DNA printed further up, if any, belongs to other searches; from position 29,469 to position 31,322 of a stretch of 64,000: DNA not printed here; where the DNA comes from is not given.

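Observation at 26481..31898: GntR-controlled operon: CrtI-like FAD oxidoreductase, FNR/[2Fe-2S] reductase and a hydrolase-membrane fusion, with no known pathway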

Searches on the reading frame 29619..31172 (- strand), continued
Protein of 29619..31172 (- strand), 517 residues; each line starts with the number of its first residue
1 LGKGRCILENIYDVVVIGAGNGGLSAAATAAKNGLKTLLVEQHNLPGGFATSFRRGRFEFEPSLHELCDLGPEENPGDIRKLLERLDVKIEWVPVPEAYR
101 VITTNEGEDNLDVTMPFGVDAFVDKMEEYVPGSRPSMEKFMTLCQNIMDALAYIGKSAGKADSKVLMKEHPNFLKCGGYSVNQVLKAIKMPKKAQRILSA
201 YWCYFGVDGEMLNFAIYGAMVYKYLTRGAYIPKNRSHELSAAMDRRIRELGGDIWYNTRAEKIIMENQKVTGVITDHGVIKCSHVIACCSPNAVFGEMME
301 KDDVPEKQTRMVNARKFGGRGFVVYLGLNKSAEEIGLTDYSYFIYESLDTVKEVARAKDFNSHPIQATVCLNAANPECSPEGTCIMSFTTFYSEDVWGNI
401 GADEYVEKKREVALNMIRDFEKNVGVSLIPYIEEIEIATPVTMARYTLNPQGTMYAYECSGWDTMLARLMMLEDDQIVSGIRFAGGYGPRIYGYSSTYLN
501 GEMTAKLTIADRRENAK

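Call 67: search_protein_representatives(alignment_id=A1)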
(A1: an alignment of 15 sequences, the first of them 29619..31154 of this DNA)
Query: 15 sequences, 509 profile positions. Proteins with E-value up to 0.001 (for the whole library): 14447; up to 1e-10: 5013; up to 1e-30: 1150. The best 150 are listed.
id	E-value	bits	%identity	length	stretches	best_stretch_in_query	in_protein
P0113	5.9e-259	876.4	-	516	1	3-508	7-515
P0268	2.3e-215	732.6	-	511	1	2-506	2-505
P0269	4.7e-191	652.4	-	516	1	2-508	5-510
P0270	5.2e-185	632.5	-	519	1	1-507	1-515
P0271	4.2e-181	619.6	-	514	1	3-507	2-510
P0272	8.9e-180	615.2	-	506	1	4-508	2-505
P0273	1.7e-176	604.3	-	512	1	3-505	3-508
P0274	8.3e-176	602.1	-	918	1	2-506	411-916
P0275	5.7e-175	599.4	-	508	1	4-507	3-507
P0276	1.7e-174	597.8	-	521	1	2-507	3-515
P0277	1.9e-171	587.7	-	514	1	3-504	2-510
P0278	2.0e-170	584.3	-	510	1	3-508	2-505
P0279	5.5e-169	579.6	-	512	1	2-500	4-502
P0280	1.4e-168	578.3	-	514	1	2-506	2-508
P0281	5.5e-167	573.0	-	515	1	5-505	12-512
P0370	7.7e-99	348.2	-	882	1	3-506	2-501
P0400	7.9e-84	298.7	-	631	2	236-445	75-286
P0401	4.1e-83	296.3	-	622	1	3-441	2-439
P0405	9.5e-82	291.8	-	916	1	1-501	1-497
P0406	3.2e-81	290.1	-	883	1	3-505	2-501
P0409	1.1e-80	288.3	-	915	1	2-501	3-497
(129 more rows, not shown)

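Call 68: search_protein_families(library=pfam, proteins=[P0274, P0370, P0405, P0406, P0409, P0401, P0400], max_evalue=0.00001)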
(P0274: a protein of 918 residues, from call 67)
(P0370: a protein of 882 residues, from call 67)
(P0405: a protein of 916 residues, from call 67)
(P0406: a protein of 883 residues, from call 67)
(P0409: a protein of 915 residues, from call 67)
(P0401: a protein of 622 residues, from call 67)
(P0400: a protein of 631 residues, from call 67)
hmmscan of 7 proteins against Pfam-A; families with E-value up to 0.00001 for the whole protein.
P0274 (918 aa): 9 families
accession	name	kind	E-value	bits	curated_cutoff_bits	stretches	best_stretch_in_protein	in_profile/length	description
PF00175.26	NAD_binding_1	-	6.6e-20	72.2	22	1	165-268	2-107/109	Oxidoreductase NAD-binding domain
PF01593.30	Amino_oxidase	-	1e-17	65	19.8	1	425-911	3-443/443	Flavin containing amine oxidoreductase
PF01266.30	DAO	-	2.6e-10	40.8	27.9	1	415-456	1-41/353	FAD dependent oxidoreductase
PF13450.12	NAD_binding_8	-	3.4e-10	40.5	21.9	1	418-471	1-54/68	NAD(P)-binding Rossmann-like domain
PF00970.30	FAD_binding_6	-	2.2e-09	38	21.1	1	79-152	29-98/99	Oxidoreductase FAD-binding domain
PF00111.32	Fer2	-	2.6e-08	34.1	21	1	320-387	9-76/77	2Fe-2S iron-sulfur cluster binding domain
PF12831.13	FAD_oxidored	-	2.9e-08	33.9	27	1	415-460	1-46/416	FAD dependent oxidoreductase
PF00890.30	FAD_binding_2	-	5.7e-08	32.8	20.4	1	415-455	1-40/414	FAD binding domain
PF01134.28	GIDA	-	7.4e-06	25.7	22.1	0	415-445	1-31/391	Glucose inhibited division protein A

P0370 (882 aa): 12 families
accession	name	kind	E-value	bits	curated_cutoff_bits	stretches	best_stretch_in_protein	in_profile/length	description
PF00175.26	NAD_binding_1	-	1.1e-18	68.3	22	1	655-755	1-104/109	Oxidoreductase NAD-binding domain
PF01593.30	Amino_oxidase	-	4.8e-17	62.8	19.8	1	13-496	1-443/443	Flavin containing amine oxidoreductase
PF13450.12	NAD_binding_8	-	1.2e-14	54.7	21.9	1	8-77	1-67/68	NAD(P)-binding Rossmann-like domain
PF00970.30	FAD_binding_6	-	4.5e-12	46.6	21.1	1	551-644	5-99/99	Oxidoreductase FAD-binding domain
PF01266.30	DAO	-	1.8e-10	41.3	27.9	1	6-275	2-199/353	FAD dependent oxidoreductase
PF00890.30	FAD_binding_2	-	3.2e-10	40.2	20.4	1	6-46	2-41/414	FAD binding domain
PF12831.13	FAD_oxidored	-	4.6e-10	39.8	27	1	5-50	1-46/416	FAD dependent oxidoreductase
PF00111.32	Fer2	-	1.2e-08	35.2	21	1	801-874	2-76/77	2Fe-2S iron-sulfur cluster binding domain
PF07992.20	Pyr_redox_2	-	2.9e-07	30.6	26.1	0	5-38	2-36/291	Pyridine nucleotide-disulphide oxidoreductase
PF00070.33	Pyr_redox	-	4.8e-06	27.4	22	0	6-38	2-34/82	Pyridine nucleotide-disulphide oxidoreductase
PF08030.17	NAD_binding_6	-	5e-06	27.1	22.2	0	651-715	2-74/156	Ferric reductase NAD binding domain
PF01494.25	FAD_binding_3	-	8.8e-06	25.6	22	0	4-37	2-35/349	FAD binding domain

P0405 (916 aa): 9 families
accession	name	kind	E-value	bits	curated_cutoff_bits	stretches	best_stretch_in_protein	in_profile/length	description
PF01593.30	Amino_oxidase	-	7.5e-18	65.5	19.8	1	14-497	1-443/443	Flavin containing amine oxidoreductase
PF00175.26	NAD_binding_1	-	7e-17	62.5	22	1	687-791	2-107/109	Oxidoreductase NAD-binding domain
PF13450.12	NAD_binding_8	-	1.4e-11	44.9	21.9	1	9-63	1-55/68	NAD(P)-binding Rossmann-like domain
PF00970.30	FAD_binding_6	-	7.3e-11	42.7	21.1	1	587-674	13-99/99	Oxidoreductase FAD-binding domain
PF12831.13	FAD_oxidored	-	5.6e-10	39.5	27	1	6-50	1-45/416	FAD dependent oxidoreductase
PF00890.30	FAD_binding_2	-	1.1e-09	38.4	20.4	1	6-48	1-42/414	FAD binding domain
PF07992.20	Pyr_redox_2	-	5.6e-07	29.7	26.1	0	5-37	1-33/291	Pyridine nucleotide-disulphide oxidoreductase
PF00111.32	Fer2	-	6.6e-06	26.4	21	0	838-908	5-76/77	2Fe-2S iron-sulfur cluster binding domain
PF01266.30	DAO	-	6.6e-06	26.3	27.9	0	6-46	1-40/353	FAD dependent oxidoreductase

P0406 (883 aa): 9 families
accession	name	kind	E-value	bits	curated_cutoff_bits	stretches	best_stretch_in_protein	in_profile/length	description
PF00175.26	NAD_binding_1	-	1.1e-20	74.8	22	1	656-760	1-108/109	Oxidoreductase NAD-binding domain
PF13450.12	NAD_binding_8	-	3.3e-13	50.1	21.9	1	8-63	1-56/68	NAD(P)-binding Rossmann-like domain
PF01593.30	Amino_oxidase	-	1e-12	48.5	19.8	1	13-477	1-421/443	Flavin containing amine oxidoreductase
PF00111.32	Fer2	-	4.1e-12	46.3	21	1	804-875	4-76/77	2Fe-2S iron-sulfur cluster binding domain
PF00970.30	FAD_binding_6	-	1.9e-09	38.2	21.1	1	550-645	3-99/99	Oxidoreductase FAD-binding domain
PF01266.30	DAO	-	2.5e-09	37.6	27.9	1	5-44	1-39/353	FAD dependent oxidoreductase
PF12831.13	FAD_oxidored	-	1.6e-08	34.7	27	1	5-50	1-46/416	FAD dependent oxidoreductase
PF00890.30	FAD_binding_2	-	3.3e-08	33.6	20.4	1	5-45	1-40/414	FAD binding domain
PF01134.28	GIDA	-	5.1e-07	29.5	22.1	0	5-34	1-30/391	Glucose inhibited division protein A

P0409 (915 aa): 9 families
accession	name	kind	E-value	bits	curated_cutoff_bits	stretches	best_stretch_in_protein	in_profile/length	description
PF01593.30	Amino_oxidase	-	9.2e-25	88.3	19.8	1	15-497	1-443/443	Flavin containing amine oxidoreductase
PF00175.26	NAD_binding_1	-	5.2e-19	69.4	22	1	689-793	2-106/109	Oxidoreductase NAD-binding domain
PF13450.12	NAD_binding_8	-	5.8e-14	52.6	21.9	1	10-79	1-67/68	NAD(P)-binding Rossmann-like domain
PF00970.30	FAD_binding_6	-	4.2e-13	49.9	21.1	1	584-677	6-99/99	Oxidoreductase FAD-binding domain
PF01266.30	DAO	-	2.8e-12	47.3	27.9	1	7-48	1-42/353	FAD dependent oxidoreductase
PF00890.30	FAD_binding_2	-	4.6e-10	39.7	20.4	1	7-265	1-179/414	FAD binding domain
PF12831.13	FAD_oxidored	-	3.9e-09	36.8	27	1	7-48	1-42/416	FAD dependent oxidoreductase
PF07992.20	Pyr_redox_2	-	2.4e-06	27.6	26.1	0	6-37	1-33/291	Pyridine nucleotide-disulphide oxidoreductase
PF03486.20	HI0933_like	-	5.7e-06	26.4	50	0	7-54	2-49/244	HI0933-like protein Rossmann domain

P0401 (622 aa): 7 families
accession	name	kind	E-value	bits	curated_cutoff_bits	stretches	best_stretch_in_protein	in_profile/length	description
PF01593.30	Amino_oxidase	-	3e-16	60.2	19.8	1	13-397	1-354/443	Flavin containing amine oxidoreductase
PF13450.12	NAD_binding_8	-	7.2e-13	49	21.9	1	8-62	1-55/68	NAD(P)-binding Rossmann-like domain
PF01266.30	DAO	-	3e-12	47.2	27.9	1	5-46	1-42/353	FAD dependent oxidoreductase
PF12831.13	FAD_oxidored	-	1.3e-08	35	27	1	5-44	1-40/416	FAD dependent oxidoreductase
PF07992.20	Pyr_redox_2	-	9.4e-08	32.2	26.1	0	4-34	1-31/291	Pyridine nucleotide-disulphide oxidoreductase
PF00890.30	FAD_binding_2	-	3.5e-07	30.2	20.4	1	5-45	1-40/414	FAD binding domain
PF01494.25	FAD_binding_3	-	1.4e-06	28.3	22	1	3-37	1-35/349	FAD binding domain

P0400 (631 aa): 3 families
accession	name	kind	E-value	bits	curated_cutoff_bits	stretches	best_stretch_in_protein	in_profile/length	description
PF00175.26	NAD_binding_1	-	2.4e-15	57.5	22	1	409-501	2-108/109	Oxidoreductase NAD-binding domain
PF00970.30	FAD_binding_6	-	6.9e-12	46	21.1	1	297-397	5-99/99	Oxidoreductase FAD-binding domain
PF00111.32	Fer2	-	9.5e-07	29.1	21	1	550-615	7-72/77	2Fe-2S iron-sulfur cluster binding domain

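Call 69: search_dna_similar(query=window:29619-31154:-, collection=plasmids, mode=protein, max_evalue=1e-20, max_rows=25)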
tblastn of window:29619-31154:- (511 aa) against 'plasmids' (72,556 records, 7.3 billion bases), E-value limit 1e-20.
Records with a match: 7; places in all: 7; records where one place covers at least 80% of the query: 7.
Best place of each record, by identity: <60% 7.
By first word of the organism name: Ligilactobacillus 1; Bacillus 1; Photobacterium 1; Variovorax 1; Streptomyces 1; Pseudalkalibacillus 1; Acidovorax 1.
By predicted mobility (MOB-suite, as given by PLSDB): non-mobilizable 5; conjugative 1; mobilizable 1.
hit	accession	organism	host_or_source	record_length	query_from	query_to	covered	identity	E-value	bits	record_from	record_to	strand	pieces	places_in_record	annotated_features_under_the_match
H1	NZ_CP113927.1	Ligilactobacillus acidipiscis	Frieseomelitta varia,Rain forest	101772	6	510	99%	26.8%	2e-41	167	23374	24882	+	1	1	NAD(P)/FAD-dependent oxidoreductase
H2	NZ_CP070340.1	Bacillus cereus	Bombyx mori,whole organism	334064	6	505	98%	24.5%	4e-27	123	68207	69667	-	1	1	NAD(P)/FAD-dependent oxidoreductase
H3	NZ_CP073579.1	Photobacterium sp. GJ3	-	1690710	7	485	94%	24.9%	6e-26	120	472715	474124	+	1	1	record has no annotation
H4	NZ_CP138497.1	Variovorax boronicumulans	Legume root,PacBio whole genome assembly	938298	2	452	88%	24.6%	1e-21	106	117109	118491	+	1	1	NAD(P)/FAD-dependent oxidoreductase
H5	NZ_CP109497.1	Streptomyces sp. NBC_01431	-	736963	3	450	88%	24.5%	9e-28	125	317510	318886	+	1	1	NAD(P)/FAD-dependent oxidoreductase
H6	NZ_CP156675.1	Pseudalkalibacillus hwajinpoensis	mixed culture,soil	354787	6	452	87%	23.8%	3e-25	117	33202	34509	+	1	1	NAD(P)/FAD-dependent oxidoreductase | 2-oxo acid dehydrogenase subunit E2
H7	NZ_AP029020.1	Acidovorax sp. DW039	Lemna minor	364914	2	451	88%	23.5%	1e-21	106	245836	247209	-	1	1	NAD(P)/FAD-dependent oxidoreductase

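Call 84: search_protein_families(library=pfam, proteins=[L003:7172-7843:+, L003:5396-6991:+, L003:5375-7027:-, L003:4383-5381:+, L003:10919-11665:+, L001:15967-16926:+, L001:16871-17962:+, L001:17959-18933:+, L001:19130-21217:+, L001:7182-8705:+], max_evalue=0.0001)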
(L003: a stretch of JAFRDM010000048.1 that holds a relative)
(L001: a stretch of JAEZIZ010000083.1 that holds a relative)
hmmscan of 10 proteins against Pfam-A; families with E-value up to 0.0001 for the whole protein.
L003:7172-7843:+ (224 aa): 1 family
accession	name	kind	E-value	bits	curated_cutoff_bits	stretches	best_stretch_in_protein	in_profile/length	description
PF07947.19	YhhN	-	1.6e-25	90.3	25.6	1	31-218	3-182/182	YhhN family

L003:5396-6991:+ (532 aa): 1 family
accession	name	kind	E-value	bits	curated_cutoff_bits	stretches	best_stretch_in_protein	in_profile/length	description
PF11775.14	CobT_C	-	3.7e-06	27.2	21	0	325-382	1-59/220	Cobalamin biosynthesis protein CobT VWA domain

L003:5375-7027:- (551 aa): 0 families

L003:4383-5381:+ (333 aa): 3 families
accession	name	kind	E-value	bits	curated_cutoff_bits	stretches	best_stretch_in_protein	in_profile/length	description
PF02826.25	2-Hacid_dh_C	-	4.5e-50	169.9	25.1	1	117-292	1-178/178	D-isomer specific 2-hydroxyacid dehydrogenase, NAD binding domain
PF00389.36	2-Hacid_dh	-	2.1e-05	24.6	24.6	1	36-325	18-133/134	D-isomer specific 2-hydroxyacid dehydrogenase, catalytic domain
PF03446.21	NAD_binding_2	-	2.3e-05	24.9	21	1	154-257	3-109/161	NAD binding domain of 6-phosphogluconate dehydrogenase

L003:10919-11665:+ (249 aa): 0 families

L001:15967-16926:+ (320 aa): 2 families
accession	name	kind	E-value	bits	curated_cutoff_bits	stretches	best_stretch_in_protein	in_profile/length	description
PF09989.15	DUF2229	-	5.2e-48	164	29.4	1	6-204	1-218/218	CoA enzyme activase uncharacterised domain (DUF2229)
PF06050.19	HGD-D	-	1.3e-06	28.7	28.4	1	138-296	166-342/342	2-hydroxyglutaryl-CoA dehydratase, D-component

L001:16871-17962:+ (364 aa): 1 family
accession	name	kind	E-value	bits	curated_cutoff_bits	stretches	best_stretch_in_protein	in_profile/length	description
PF09989.15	DUF2229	-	1.1e-07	32.1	29.4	0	16-71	18-74/218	CoA enzyme activase uncharacterised domain (DUF2229)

L001:17959-18933:+ (325 aa): 1 family
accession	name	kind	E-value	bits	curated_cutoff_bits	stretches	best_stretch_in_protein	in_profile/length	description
PF01869.26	BcrAD_BadFG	-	5.3e-50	170.9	31.5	1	8-258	1-271/271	BadF/BadG/BcrA/BcrD ATPase family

L001:19130-21217:+ (696 aa): 1 family
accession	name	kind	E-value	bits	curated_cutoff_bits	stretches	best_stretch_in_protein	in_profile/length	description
PF03030.21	H_PPase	-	4.3e-272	904.9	29.7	1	13-686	1-645/645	Inorganic H+ pyrophosphatase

L001:7182-8705:+ (508 aa): 8 families
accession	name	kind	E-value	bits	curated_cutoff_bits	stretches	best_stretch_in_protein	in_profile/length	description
PF13450.12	NAD_binding_8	-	1.2e-11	45.1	21.9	1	9-68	1-60/68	NAD(P)-binding Rossmann-like domain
PF01266.30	DAO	-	6.3e-10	39.5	27.9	1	6-48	1-43/353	FAD dependent oxidoreductase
PF00890.30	FAD_binding_2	-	4.3e-08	33.2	20.4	1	6-41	1-36/414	FAD binding domain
PF12831.13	FAD_oxidored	-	2.6e-07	30.7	27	1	6-45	1-40/416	FAD dependent oxidoreductase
PF07992.20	Pyr_redox_2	-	1.2e-06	28.6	26.1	0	5-40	1-37/291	Pyridine nucleotide-disulphide oxidoreductase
PF01593.30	Amino_oxidase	-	1.5e-05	24.9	19.8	0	14-293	1-266/443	Flavin containing amine oxidoreductase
PF01946.23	Thi4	-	5.2e-05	23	26.2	0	5-42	18-56/235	Thi4 family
PF01134.28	GIDA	-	6.8e-05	22.5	22.1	0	6-36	1-31/391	Glucose inhibited division protein A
